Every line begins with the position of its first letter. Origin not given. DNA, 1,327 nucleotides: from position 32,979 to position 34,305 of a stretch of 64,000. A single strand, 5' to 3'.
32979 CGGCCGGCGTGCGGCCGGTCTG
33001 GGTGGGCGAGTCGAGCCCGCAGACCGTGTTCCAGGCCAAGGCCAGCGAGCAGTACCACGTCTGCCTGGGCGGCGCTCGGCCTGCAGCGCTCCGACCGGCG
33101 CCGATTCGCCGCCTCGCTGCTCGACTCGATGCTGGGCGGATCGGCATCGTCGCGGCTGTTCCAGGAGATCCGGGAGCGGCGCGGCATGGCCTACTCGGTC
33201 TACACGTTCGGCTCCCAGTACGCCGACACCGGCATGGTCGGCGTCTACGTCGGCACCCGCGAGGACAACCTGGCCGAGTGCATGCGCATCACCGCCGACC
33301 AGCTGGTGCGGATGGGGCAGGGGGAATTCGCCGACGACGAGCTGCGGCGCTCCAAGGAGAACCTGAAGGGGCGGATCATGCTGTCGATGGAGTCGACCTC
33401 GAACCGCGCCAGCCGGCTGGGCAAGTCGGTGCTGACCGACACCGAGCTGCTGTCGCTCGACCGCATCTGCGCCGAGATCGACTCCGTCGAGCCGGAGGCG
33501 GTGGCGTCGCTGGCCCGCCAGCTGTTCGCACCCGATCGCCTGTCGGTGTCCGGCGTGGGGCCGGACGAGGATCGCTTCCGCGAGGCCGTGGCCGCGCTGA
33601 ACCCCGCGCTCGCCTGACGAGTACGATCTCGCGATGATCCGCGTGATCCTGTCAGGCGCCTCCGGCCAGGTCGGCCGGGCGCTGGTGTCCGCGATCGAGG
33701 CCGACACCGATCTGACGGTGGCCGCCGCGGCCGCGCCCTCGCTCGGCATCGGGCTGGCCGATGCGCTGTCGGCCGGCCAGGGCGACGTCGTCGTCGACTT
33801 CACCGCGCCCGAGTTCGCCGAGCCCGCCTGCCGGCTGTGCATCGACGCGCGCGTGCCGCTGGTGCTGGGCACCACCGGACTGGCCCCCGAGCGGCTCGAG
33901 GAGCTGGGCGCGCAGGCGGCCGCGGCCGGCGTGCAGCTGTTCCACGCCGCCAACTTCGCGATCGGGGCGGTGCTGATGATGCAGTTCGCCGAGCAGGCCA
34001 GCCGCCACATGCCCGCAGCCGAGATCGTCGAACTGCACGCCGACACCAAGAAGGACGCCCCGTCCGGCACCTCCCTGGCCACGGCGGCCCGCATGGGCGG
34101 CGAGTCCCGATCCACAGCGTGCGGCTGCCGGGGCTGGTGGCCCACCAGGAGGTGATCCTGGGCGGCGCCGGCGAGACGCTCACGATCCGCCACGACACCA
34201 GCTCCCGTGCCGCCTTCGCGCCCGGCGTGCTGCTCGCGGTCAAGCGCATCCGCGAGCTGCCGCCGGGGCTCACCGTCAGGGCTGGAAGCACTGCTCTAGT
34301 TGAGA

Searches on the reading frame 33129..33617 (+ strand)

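Call 62: search_protein_families(library=pfam, proteins=[window:33129-33617:+], max_evalue=0.00001)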
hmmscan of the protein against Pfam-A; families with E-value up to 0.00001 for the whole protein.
window:33129-33617:+ (162 aa): 1 family
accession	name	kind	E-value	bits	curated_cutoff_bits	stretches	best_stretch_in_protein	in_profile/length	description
PF05193.26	Peptidase_M16_C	-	2e-17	64.1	23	1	1-79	103-181/181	Peptidase M16 inactive domain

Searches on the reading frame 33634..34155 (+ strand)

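Call 62: search_protein_families(library=pfam, proteins=[window:33634-34155:+], max_evalue=0.00001)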
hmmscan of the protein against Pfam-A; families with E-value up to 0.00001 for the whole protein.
window:33634-34155:+ (173 aa): 2 families
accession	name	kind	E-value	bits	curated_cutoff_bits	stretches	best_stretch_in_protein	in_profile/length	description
PF01113.26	DapB_N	-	2.5e-19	70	25.6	1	2-108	1-124/124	Dihydrodipicolinate reductase, N-terminus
PF05173.19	DapB_C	-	5.1e-10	39.9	27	1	111-155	1-47/121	Dihydrodipicolinate reductase, C-terminus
